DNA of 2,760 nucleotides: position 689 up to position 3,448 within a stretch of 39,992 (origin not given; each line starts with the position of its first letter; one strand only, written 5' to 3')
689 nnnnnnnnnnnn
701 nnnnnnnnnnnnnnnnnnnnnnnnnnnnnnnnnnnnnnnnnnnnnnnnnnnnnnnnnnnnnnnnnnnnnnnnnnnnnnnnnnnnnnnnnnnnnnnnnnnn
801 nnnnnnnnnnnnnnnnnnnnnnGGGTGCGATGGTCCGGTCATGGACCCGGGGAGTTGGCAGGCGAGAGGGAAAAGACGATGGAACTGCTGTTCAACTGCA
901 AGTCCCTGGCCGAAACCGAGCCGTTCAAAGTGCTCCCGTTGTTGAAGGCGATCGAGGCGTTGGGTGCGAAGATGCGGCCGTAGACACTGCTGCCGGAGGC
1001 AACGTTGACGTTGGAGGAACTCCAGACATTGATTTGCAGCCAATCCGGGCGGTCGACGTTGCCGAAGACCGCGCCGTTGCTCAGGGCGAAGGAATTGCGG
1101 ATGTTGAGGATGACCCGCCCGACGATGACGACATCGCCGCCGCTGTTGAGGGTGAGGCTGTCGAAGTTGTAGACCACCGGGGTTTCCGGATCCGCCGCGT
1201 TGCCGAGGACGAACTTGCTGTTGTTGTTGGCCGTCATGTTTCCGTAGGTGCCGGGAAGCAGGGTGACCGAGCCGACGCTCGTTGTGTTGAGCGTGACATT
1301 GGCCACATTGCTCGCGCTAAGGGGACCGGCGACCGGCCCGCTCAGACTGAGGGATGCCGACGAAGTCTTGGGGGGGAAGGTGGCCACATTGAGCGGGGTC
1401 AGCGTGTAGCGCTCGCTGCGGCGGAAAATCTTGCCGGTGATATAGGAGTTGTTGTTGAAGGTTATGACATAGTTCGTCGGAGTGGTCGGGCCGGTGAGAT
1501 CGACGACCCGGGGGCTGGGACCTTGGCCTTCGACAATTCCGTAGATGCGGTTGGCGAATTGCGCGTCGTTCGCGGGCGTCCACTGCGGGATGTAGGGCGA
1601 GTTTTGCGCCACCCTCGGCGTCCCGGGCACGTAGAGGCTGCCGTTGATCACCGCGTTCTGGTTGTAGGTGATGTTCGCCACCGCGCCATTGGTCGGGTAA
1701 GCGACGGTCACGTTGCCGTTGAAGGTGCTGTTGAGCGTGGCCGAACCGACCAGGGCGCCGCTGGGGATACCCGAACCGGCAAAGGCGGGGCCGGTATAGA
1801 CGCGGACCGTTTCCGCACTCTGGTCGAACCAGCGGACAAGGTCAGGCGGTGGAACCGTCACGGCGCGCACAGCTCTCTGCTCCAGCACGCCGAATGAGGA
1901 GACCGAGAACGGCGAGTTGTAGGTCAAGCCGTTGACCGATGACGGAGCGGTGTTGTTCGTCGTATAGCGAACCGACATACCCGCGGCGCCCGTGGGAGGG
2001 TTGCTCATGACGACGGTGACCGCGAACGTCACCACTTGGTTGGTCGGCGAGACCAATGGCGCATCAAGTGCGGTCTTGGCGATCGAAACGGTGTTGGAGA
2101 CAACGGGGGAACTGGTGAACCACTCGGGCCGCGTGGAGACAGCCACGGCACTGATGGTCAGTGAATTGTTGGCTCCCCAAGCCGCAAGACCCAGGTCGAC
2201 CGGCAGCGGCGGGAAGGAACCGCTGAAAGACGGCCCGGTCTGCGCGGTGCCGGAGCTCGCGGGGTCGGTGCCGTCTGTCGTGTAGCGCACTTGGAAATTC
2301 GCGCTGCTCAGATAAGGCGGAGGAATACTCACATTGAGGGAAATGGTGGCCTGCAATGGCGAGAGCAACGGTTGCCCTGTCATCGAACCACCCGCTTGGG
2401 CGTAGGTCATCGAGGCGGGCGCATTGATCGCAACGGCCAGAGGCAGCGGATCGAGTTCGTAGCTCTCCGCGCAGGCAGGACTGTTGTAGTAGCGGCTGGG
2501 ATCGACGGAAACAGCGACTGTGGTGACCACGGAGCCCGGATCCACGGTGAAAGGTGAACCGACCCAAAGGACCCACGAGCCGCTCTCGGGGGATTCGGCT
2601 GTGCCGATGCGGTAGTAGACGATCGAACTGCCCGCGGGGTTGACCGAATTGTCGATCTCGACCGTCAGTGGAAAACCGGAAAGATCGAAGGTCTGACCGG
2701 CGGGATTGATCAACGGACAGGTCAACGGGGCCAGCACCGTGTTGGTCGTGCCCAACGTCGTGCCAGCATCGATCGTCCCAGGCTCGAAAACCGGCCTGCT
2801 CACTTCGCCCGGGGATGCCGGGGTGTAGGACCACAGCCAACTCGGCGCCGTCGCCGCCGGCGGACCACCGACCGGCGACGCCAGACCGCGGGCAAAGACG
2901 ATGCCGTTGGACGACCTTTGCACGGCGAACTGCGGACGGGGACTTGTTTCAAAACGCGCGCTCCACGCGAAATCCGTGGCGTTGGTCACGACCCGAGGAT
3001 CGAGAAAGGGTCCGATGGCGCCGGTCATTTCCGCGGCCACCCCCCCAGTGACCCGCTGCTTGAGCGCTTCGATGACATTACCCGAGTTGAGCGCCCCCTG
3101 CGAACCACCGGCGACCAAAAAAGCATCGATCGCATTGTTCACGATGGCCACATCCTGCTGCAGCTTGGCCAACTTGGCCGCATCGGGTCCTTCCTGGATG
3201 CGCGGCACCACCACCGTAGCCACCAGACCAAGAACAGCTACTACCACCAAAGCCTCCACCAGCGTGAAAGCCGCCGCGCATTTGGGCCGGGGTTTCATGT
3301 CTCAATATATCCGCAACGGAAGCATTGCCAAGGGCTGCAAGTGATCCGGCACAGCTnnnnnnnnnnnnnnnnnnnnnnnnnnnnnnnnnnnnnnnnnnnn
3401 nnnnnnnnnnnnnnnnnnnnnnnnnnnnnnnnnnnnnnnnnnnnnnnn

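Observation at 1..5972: Compact secretin -> 819-aa giant pilin -> PilT operon with no visible assembly genes between them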

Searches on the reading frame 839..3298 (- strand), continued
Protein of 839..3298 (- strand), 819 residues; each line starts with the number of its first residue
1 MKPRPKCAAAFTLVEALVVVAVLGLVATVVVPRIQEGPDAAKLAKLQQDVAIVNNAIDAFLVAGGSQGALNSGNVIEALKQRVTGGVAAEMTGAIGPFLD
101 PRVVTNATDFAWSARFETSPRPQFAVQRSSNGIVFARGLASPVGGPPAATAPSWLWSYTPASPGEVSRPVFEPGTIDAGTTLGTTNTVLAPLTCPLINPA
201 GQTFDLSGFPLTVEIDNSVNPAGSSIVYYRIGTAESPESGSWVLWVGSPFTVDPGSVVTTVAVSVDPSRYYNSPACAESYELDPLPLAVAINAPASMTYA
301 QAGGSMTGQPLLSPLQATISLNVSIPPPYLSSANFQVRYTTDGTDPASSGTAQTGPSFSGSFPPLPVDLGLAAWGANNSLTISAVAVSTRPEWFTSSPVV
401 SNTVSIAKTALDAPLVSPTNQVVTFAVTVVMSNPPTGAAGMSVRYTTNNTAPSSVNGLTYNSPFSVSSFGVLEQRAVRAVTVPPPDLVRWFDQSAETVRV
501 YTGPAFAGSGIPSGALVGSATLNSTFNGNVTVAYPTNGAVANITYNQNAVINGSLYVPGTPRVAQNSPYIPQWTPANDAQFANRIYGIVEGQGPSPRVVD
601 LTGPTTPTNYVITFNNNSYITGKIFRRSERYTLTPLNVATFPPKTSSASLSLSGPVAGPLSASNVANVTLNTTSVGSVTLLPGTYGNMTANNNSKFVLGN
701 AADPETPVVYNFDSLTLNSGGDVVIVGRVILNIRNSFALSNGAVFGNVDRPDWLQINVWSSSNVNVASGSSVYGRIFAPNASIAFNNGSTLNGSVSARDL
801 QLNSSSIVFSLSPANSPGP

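Call 96: search_protein_families(library=pfam, proteins=[L059:7598-8869:+, L074:7421-8887:+, L092:260-1837:+, L069:7397-8809:+, L068:7522-8889:+, L084:248-2854:+, L046:48-2552:+, L075:7531-8841:+], max_evalue=0.01)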
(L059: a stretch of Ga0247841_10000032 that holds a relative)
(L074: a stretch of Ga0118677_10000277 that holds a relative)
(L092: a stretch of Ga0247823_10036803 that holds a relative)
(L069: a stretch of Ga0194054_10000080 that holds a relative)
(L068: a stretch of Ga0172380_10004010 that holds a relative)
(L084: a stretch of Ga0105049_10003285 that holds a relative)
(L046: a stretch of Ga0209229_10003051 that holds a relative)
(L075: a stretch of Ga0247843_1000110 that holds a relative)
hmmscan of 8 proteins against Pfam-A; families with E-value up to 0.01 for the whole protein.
L059:7598-8869:+ (424 aa): 2 families
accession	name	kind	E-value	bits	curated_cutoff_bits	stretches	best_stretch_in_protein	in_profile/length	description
PF13448.11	DUF4114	-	1.7e-10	42.1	27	1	293-372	1-81/85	Domain of unknown function (DUF4114)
PF07963.17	N_methyl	-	0.0013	18.7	21.2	1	8-30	4-26/27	Prokaryotic N-terminal methylation motif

L074:7421-8887:+ (489 aa): 2 families
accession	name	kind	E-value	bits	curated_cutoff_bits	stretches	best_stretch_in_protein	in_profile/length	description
PF13448.11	DUF4114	-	1.5e-08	35.9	27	1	328-431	1-83/85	Domain of unknown function (DUF4114)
PF07963.17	N_methyl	-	3e-06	27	21.2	1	21-43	2-24/27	Prokaryotic N-terminal methylation motif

L092:260-1837:+ (526 aa): 1 family
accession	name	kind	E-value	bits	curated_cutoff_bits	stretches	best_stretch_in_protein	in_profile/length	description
PF07963.17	N_methyl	-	1.6e-07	31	21.2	1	8-31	4-27/27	Prokaryotic N-terminal methylation motif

L069:7397-8809:+ (471 aa): 2 families
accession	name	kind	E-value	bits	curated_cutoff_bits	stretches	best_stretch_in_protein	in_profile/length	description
PF13448.11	DUF4114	-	4.5e-06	28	27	1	322-415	1-82/85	Domain of unknown function (DUF4114)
PF07963.17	N_methyl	-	0.0048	16.9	21.2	1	36-56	6-26/27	Prokaryotic N-terminal methylation motif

L068:7522-8889:+ (456 aa): 2 families
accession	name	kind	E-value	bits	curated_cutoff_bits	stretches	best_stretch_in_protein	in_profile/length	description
PF13448.11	DUF4114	-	2.6e-08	35.1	27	1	289-392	1-81/85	Domain of unknown function (DUF4114)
PF07963.17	N_methyl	-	0.00024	21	21.2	1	10-31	5-26/27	Prokaryotic N-terminal methylation motif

L084:248-2854:+ (869 aa): 3 families
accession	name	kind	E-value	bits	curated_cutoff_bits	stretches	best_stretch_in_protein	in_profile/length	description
PF13287.12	Fn3_assoc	-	2.2e-06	28.1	23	1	454-499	5-47/59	Fn3 associated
PF13290.12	CHB_HEX_C_1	-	4.3e-05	23.8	22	1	436-497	4-56/67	Chitobiase/beta-hexosaminidase C-terminal domain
PF07963.17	N_methyl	-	0.00086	19.2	21.2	1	11-32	5-26/27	Prokaryotic N-terminal methylation motif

L046:48-2552:+ (835 aa): 3 families
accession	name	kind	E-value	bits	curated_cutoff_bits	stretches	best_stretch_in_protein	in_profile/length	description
PF13290.12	CHB_HEX_C_1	-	1.3e-05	25.5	22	1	335-386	21-58/67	Chitobiase/beta-hexosaminidase C-terminal domain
PF13287.12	Fn3_assoc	-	0.00032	21.2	23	1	341-387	12-48/59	Fn3 associated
PF07963.17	N_methyl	-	0.00038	20.3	21.2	1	10-31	6-27/27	Prokaryotic N-terminal methylation motif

L075:7531-8841:+ (437 aa): 1 family
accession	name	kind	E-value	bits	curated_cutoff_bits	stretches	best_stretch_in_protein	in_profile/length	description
PF13448.11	DUF4114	-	1e-08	36.4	27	1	299-386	1-82/85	Domain of unknown function (DUF4114)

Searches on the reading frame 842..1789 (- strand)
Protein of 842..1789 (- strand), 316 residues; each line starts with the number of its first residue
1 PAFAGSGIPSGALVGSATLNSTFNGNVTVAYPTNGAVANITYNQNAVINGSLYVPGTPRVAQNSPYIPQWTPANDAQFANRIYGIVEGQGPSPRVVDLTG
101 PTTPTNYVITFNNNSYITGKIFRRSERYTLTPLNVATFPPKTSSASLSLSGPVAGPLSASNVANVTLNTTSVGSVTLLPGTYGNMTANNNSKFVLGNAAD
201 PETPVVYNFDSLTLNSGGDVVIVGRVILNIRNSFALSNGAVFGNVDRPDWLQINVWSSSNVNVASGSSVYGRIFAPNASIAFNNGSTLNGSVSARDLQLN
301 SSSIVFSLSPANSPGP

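Call 39: search_solved_structures(query=window:842-1786:-, max_evalue=10)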
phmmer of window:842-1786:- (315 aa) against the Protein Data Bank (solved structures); distinct sequences matched with E-value up to 10: 1.
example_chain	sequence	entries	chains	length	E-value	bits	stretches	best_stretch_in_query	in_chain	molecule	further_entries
3w15_B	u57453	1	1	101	0.17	14.5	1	132-187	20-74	Peroxisomal membrane protein PEX21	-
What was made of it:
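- Tried and rejected: Relation of the beta-helix to ComZ or any solved structure: there is no sequence hit (call 39).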

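Call 45: search_protein_representatives(protein=window:842-1786:-)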
Query: 315 residues. Proteins with E-value up to 0.001 (for the whole library): 540; up to 1e-10: 388; up to 1e-30: 30. The best 150 are listed.
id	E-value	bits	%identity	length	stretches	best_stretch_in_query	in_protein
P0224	1.3e-149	514.0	79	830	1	3-315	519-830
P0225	5.2e-73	262.4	54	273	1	38-311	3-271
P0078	3.6e-69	249.8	85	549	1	159-313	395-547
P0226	6.0e-63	229.4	46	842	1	3-312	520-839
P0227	5.3e-62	226.3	47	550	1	8-310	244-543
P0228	7.3e-61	222.6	46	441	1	8-310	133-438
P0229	3.6e-59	217.0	44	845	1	8-310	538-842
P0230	3.0e-51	191.0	41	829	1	8-310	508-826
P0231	9.4e-50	186.1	44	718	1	5-309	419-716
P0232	2.9e-47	177.9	43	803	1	5-310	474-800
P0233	6.4e-44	167.0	63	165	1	5-140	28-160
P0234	1.1e-42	162.8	34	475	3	96-301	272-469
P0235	1.0e-41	159.7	46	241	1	90-309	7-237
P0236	1.3e-40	156.1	34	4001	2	95-312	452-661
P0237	2.4e-40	155.2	41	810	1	6-310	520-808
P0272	1.7e-24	103.2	37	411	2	93-302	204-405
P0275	3.1e-24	102.3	38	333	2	93-304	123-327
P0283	1.9e-23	99.7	37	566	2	96-304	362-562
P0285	2.2e-23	99.5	38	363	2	91-306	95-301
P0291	8.1e-23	97.7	35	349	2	94-313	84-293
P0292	8.2e-23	97.6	34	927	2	93-310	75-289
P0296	2.3e-22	96.2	38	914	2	96-305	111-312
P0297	3.2e-22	95.7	36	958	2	93-309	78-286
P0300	5.6e-22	94.9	36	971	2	94-311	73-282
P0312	2.2e-21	92.9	32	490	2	94-304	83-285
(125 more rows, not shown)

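Call 46: search_protein_families(library=pfam, proteins=[P0292, P0297, P0300, P0272, P0275, P0285, P0291, P0312, P0283, P0296], max_evalue=0.01)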
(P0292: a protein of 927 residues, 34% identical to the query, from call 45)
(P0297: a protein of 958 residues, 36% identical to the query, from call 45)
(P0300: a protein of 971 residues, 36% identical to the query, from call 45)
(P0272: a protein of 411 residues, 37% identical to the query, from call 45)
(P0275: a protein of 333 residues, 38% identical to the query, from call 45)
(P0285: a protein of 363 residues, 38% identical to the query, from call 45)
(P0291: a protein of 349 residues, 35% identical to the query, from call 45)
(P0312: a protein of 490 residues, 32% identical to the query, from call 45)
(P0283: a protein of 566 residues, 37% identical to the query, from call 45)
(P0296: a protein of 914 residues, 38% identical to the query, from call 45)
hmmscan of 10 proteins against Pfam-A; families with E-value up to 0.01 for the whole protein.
P0292 (927 aa): 12 families
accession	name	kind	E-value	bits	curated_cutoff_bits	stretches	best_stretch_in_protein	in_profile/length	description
PF25390.1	WD40_RLD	-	3.2e-96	323.2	150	2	674-924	80-344/363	RCC1-like domain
PF00415.24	RCC1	-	6.1e-63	209.6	21.7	6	698-745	1-50/50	Regulator of chromosome condensation (RCC1) repeat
PF13540.12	RCC1_2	-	6.4e-52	172.6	22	6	629-657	2-30/30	Regulator of chromosome condensation (RCC1) repeat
PF17957.7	Big_7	-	1.9e-42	144.2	24.1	3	293-364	1-70/70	Bacterial Ig domain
PF25384.1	Alsin_RLD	-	9.9e-13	48.6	100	1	850-915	243-311/405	Alsin RCC1-like domain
PF07495.19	Y_Y_Y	-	1.7e-06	28.2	26.6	1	436-462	24-51/65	Y_Y_Y domain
PF00801.26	PKD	-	2.3e-05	24.7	23.5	1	482-565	2-78/80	PKD domain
PF19077.6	Big_13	-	2.6e-05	25.1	27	1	431-475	56-101/102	Bacterial Ig-like domain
PF00028.23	Cadherin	-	0.0026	18.5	28.8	0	357-384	64-91/93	Cadherin domain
PF22352.2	K319L-like_PKD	-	0.0032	17.9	27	1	490-565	6-80/84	K319L-like, PKD domain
PF18911.6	PKD_4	-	0.0042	17.6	27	0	490-568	13-84/85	PKD domain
PF13750.12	Big_3_3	-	0.0048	17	27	0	439-531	5-102/157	Bacterial Ig-like domain (group 3)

P0297 (958 aa): 2 families
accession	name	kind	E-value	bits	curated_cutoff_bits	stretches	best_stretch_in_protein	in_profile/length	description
PF18884.5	TSP3_bac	-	1.5e-37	127.4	25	6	538-557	1-20/22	Bacterial TSP3 repeat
PF23981.1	DUF7305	-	0.00037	20.9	27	1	218-278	110-173/185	Domain of unknown function (DUF7305)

P0300 (971 aa): 8 families
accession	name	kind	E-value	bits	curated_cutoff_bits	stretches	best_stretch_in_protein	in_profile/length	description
PF17957.7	Big_7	-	3.2e-41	140.3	24.1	3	475-540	1-67/70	Bacterial Ig domain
PF18884.5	TSP3_bac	-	2.5e-14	53.2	25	2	840-858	1-19/22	Bacterial TSP3 repeat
PF19077.6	Big_13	-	1.5e-06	29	27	1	485-562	23-100/102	Bacterial Ig-like domain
PF22352.2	K319L-like_PKD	-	0.00014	22.2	27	0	495-562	15-84/84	K319L-like, PKD domain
PF07495.19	Y_Y_Y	-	0.00053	20.3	26.6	0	531-562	32-64/65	Y_Y_Y domain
PF24421.1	Ig_J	-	0.0014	19.2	29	0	522-565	61-104/104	Tip attachment protein J, Ig-like domain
PF02369.22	Big_1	-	0.0024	18.4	34.9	1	911-966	20-66/93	Bacterial Ig-like domain (group 1)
PF00801.26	PKD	-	0.0053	17.2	23.5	0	397-461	16-75/80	PKD domain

P0272 (411 aa): 2 families
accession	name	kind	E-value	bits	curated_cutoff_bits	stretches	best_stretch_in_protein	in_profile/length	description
PF02494.22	HYR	-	1e-10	42.2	21.7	2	16-63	33-81/81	HYR domain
PF23981.1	DUF7305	-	0.00028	21.3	27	1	315-406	78-175/185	Domain of unknown function (DUF7305)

P0275 (333 aa): 4 families
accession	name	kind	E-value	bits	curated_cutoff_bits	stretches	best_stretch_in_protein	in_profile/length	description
PF07679.22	I-set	-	1.3e-06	28.8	23.7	1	2-56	20-82/90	Immunoglobulin I-set domain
PF13927.12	Ig_3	-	2.6e-05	25.1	30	1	6-50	25-78/78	Immunoglobulin domain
PF13895.12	Ig_2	-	0.00019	22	27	1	9-57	26-72/79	Immunoglobulin domain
PF07686.23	V-set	-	0.0075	16.9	26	0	23-53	67-97/109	Immunoglobulin V-set domain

P0285 (363 aa): 2 families
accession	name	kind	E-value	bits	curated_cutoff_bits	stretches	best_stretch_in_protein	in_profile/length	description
PF20597.4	pAdhesive_15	-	2.3e-05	24.9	23.8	1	70-294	55-248/254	Putative Ice-binding-like adhesive domain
PF23981.1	DUF7305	-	0.00015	22.2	27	1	224-297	103-174/185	Domain of unknown function (DUF7305)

P0291 (349 aa): 2 families
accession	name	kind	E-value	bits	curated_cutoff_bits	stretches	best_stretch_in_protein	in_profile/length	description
PF17957.7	Big_7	-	1e-12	48.9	24.1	1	294-347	1-53/70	Bacterial Ig domain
PF04519.19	Bactofilin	-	0.0071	17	27.9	0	249-308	25-82/98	Polymer-forming cytoskeletal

P0312 (490 aa): 2 families
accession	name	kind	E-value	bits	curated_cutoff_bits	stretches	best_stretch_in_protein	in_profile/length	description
PF18884.5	TSP3_bac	-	1.5e-11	44.4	25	2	425-446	1-22/22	Bacterial TSP3 repeat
PF04519.19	Bactofilin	-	0.005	17.5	27.9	0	31-66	16-49/98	Polymer-forming cytoskeletal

P0283 (566 aa): 7 families
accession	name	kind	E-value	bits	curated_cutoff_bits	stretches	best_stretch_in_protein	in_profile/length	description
PF18887.5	MBG_3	-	1.5e-78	259.3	25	3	162-231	1-70/72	MBG domain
PF13927.12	Ig_3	-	5.3e-13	49.7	30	1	1-71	3-78/78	Immunoglobulin domain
PF07679.22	I-set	-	1.3e-11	44.8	23.7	1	2-78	3-84/90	Immunoglobulin I-set domain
PF13895.12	Ig_2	-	8.9e-08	32.7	27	1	5-85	5-79/79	Immunoglobulin domain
PF00047.31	ig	-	8.2e-07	29.7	21.8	1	8-71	2-72/81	Immunoglobulin domain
PF07686.23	V-set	-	8.3e-07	29.6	26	1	42-85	65-108/109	Immunoglobulin V-set domain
PF23981.1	DUF7305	-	0.00099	19.5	27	1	472-560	87-174/185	Domain of unknown function (DUF7305)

P0296 (914 aa): 8 families
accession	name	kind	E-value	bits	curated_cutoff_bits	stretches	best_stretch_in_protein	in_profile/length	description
PF09136.16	Glucodextran_B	-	5.8e-83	273.3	27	6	404-484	1-82/83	Glucodextranase, domain B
PF19077.6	Big_13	-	1.3e-21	77.4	27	3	769-825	42-99/102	Bacterial Ig-like domain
PF17936.7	Big_6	-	8.6e-14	52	27.6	1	759-824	14-81/83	Bacterial Ig domain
PF12733.13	Cadherin-like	-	1.2e-09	38.9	24.2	3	336-391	27-79/89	Cadherin-like beta sandwich domain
PF13750.12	Big_3_3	-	3.1e-06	27.4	27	0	456-531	12-88/157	Bacterial Ig-like domain (group 3)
PF02494.22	HYR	-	9.3e-06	26.3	21.7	0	316-397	2-79/81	HYR domain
PF15418.12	DUF4625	-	2.6e-05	25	27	0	625-649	104-128/131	Domain of unknown function (DUF4625)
PF02369.22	Big_1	-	0.00034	21.1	34.9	1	861-909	21-65/93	Bacterial Ig-like domain (group 1)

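Call 81: search_protein_families(library=pfam, proteins=[window:842-1789:-], max_evalue=1)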
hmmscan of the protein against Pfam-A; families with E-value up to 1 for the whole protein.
window:842-1789:- (316 aa): 4 families
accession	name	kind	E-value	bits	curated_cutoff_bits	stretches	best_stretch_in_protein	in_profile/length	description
PF23981.1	DUF7305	-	1.8e-07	31.7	27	1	163-304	27-174/185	Domain of unknown function (DUF7305)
PF20597.4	pAdhesive_15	-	0.00053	20.4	23.8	1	35-301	59-249/254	Putative Ice-binding-like adhesive domain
PF04519.19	Bactofilin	-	0.016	15.9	27.9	0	254-292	61-97/98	Polymer-forming cytoskeletal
PF11999.13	Ice_binding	-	0.045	13.9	28.7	1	162-299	82-202/208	Ice-binding-like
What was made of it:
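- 842..1789 (-): C-terminal beta-helix (residues ~504-819): DUF7305 / ice-binding-like adhesive type module. DUF7305 scores 31.7 bits (cutoff 27); pAdhesive_15 and Ice_binding are weak (call 81).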

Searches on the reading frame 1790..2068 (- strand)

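Call 81: search_protein_families(library=pfam, proteins=[window:1790-2068:-], max_evalue=1)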
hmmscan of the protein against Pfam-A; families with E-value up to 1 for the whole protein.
window:1790-2068:- (93 aa): 2 families
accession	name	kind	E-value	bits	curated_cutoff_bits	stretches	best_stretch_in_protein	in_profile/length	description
PF13287.12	Fn3_assoc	-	4.2e-05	24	23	1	30-58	9-36/59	Fn3 associated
PF13290.12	CHB_HEX_C_1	-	7.7e-05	23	22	1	11-67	4-56/67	Chitobiase/beta-hexosaminidase C-terminal domain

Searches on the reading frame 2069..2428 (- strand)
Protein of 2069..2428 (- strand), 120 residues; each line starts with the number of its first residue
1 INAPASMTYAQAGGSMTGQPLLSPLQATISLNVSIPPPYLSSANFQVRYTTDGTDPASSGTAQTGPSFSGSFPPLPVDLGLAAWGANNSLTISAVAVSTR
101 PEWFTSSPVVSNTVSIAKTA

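Call 81: search_protein_families(library=pfam, proteins=[window:2069-2428:-], max_evalue=1)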
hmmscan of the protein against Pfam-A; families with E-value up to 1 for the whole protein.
window:2069-2428:- (120 aa): 2 families
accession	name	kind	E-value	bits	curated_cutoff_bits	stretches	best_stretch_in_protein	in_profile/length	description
PF13290.12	CHB_HEX_C_1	-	0.00016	22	22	1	41-66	17-42/67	Chitobiase/beta-hexosaminidase C-terminal domain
PF13287.12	Fn3_assoc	-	0.0005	20.6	23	1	43-62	8-27/59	Fn3 associated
